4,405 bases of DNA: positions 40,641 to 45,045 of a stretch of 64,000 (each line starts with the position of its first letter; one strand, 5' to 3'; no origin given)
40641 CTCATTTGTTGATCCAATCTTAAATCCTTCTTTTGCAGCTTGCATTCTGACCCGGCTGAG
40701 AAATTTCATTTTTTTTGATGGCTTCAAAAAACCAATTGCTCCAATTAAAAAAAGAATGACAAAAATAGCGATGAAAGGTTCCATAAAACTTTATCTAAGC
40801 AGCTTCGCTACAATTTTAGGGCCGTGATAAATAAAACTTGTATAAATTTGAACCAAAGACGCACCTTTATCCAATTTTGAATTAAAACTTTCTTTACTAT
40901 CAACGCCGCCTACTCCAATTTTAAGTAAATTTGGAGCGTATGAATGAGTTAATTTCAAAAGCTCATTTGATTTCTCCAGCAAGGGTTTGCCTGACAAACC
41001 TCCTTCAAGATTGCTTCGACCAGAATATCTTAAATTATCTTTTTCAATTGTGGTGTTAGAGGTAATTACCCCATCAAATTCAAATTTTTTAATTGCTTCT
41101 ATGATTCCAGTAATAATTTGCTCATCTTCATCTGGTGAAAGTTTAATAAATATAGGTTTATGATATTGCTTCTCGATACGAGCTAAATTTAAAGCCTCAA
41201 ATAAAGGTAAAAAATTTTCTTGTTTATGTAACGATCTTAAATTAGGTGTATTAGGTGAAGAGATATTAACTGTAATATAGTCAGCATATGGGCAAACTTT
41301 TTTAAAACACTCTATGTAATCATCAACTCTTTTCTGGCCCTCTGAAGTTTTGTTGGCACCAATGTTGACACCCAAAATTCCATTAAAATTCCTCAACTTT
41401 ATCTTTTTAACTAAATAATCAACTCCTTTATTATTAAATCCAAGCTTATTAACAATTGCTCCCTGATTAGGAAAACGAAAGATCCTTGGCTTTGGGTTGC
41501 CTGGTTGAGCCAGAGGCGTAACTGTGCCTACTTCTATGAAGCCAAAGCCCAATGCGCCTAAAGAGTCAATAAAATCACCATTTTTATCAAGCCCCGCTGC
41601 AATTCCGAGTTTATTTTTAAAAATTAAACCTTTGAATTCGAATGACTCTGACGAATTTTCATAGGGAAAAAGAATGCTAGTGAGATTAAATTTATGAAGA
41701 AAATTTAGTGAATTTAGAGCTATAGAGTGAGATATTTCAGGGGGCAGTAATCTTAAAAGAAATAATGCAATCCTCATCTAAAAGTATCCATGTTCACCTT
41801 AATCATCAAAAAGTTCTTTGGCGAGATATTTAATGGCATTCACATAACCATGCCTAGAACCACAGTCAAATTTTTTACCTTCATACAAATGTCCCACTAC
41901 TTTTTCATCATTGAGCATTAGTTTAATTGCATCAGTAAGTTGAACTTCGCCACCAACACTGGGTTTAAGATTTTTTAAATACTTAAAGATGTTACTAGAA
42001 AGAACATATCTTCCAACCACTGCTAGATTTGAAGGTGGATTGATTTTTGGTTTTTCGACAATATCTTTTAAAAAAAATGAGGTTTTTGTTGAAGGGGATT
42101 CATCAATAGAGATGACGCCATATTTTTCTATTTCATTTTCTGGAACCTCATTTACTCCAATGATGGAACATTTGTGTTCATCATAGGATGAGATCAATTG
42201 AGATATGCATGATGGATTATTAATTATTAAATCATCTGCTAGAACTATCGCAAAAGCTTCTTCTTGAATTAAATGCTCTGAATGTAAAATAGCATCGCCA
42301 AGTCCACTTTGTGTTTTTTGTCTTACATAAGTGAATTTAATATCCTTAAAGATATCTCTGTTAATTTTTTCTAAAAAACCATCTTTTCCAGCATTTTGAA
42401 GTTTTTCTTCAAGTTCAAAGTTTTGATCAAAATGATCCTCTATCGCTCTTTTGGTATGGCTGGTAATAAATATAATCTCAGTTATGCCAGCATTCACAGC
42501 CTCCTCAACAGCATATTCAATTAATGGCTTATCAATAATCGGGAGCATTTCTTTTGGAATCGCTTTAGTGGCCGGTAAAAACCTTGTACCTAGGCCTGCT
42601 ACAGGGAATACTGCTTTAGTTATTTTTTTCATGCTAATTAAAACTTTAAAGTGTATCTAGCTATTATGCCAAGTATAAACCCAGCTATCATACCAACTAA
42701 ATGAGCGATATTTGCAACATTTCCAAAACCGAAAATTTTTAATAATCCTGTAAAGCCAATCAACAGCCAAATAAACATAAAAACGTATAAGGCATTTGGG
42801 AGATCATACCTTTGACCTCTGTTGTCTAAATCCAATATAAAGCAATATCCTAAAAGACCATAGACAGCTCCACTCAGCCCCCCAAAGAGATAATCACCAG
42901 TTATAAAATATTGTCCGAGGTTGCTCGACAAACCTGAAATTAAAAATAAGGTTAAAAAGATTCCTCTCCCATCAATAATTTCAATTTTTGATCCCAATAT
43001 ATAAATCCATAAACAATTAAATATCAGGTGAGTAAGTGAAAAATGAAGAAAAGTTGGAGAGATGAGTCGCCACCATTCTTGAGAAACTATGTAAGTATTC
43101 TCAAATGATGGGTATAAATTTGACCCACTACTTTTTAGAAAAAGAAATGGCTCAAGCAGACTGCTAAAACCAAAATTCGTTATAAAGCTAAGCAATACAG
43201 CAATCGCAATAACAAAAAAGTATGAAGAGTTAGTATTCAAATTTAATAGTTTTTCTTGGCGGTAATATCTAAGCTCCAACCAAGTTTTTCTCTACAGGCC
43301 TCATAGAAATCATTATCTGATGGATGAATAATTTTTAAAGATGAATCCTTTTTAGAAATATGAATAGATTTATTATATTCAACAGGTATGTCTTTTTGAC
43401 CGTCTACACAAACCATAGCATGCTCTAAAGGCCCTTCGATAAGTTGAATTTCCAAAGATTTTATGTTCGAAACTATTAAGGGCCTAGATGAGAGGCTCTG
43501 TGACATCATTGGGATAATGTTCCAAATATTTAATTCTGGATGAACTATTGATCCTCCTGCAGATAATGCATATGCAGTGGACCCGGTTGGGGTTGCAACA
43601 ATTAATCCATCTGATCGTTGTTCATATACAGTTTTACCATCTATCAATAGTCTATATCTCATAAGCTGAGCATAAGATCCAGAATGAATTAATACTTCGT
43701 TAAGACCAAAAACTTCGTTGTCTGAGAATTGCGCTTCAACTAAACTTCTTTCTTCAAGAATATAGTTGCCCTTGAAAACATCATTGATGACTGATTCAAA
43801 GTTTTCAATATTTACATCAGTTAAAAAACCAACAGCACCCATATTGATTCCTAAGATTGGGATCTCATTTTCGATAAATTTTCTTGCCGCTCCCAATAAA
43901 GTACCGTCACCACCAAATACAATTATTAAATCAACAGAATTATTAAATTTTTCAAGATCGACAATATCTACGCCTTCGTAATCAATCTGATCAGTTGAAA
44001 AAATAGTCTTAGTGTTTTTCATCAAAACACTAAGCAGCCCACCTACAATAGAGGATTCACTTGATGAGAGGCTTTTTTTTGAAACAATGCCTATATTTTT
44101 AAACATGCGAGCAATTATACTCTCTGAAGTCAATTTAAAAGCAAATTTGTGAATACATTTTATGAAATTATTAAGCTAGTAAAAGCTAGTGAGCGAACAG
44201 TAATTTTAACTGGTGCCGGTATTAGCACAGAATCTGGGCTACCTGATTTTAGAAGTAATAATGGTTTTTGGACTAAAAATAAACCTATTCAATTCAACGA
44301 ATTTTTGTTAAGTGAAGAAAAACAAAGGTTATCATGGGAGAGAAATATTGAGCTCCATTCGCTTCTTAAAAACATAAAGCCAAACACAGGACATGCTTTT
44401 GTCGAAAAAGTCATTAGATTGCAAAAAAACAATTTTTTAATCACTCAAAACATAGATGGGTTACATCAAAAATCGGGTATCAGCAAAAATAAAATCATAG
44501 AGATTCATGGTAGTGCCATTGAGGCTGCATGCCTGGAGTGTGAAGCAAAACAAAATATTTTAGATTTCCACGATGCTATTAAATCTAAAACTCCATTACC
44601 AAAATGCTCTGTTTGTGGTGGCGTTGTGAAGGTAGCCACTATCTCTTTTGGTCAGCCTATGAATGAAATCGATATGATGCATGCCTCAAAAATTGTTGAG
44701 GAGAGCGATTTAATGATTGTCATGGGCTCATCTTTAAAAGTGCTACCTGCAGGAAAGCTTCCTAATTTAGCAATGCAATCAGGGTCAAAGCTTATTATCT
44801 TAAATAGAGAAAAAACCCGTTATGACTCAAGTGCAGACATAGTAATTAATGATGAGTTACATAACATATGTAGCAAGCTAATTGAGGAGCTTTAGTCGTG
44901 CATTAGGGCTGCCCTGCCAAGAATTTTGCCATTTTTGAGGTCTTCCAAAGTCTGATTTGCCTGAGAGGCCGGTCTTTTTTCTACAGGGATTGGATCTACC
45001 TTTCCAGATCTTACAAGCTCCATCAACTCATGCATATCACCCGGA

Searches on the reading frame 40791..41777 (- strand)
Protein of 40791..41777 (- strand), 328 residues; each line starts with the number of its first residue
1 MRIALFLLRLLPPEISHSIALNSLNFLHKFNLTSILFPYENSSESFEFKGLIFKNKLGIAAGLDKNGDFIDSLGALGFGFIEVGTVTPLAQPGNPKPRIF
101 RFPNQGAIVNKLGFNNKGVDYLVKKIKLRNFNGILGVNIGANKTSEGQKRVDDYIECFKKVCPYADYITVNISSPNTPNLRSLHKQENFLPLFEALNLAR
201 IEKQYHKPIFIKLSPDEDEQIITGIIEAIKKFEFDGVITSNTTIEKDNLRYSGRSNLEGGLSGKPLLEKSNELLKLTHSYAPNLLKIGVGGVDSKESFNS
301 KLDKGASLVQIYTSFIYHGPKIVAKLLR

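Call 59: search_protein_families(library=pfam, max_evalue=0.00001, proteins=[window:40791-41777:-])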
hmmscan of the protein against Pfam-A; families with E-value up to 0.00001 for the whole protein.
window:40791-41777:- (328 aa): 1 family
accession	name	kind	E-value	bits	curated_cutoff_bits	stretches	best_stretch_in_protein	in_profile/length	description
PF01180.27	DHO_dh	-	6.6e-67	226.2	27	1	47-326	5-283/291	Dihydroorotate dehydrogenase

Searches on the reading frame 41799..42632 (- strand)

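Call 59: search_protein_families(library=pfam, max_evalue=0.00001, proteins=[window:41799-42632:-])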
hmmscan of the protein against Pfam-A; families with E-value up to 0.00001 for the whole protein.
window:41799-42632:- (277 aa): 1 family
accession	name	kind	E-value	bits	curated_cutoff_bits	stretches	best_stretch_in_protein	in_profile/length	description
PF00483.29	NTP_transferase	-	1.1e-35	123.8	21.2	1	11-271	6-243/245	Nucleotidyl transferase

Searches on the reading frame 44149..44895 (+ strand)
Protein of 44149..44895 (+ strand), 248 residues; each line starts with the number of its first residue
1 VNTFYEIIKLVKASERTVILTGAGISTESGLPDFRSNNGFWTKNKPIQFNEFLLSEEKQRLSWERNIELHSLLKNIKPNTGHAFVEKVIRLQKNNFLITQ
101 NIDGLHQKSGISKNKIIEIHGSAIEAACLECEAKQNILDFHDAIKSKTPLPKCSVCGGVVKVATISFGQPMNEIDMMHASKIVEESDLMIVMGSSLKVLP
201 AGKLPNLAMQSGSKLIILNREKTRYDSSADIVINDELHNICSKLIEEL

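Call 9: search_protein_families(library=pfam, proteins=[window:44149-44895:+])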
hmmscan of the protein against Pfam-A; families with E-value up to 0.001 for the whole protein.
window:44149-44895:+ (248 aa): 2 families
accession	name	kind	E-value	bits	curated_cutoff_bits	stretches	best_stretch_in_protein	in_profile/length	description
PF02146.23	SIR2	-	9e-42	143.5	24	1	22-200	1-180/180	Sir2 family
PF00205.28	TPP_enzyme_M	-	0.0006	20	30.4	0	177-228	69-119/137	Thiamine pyrophosphate enzyme, central domain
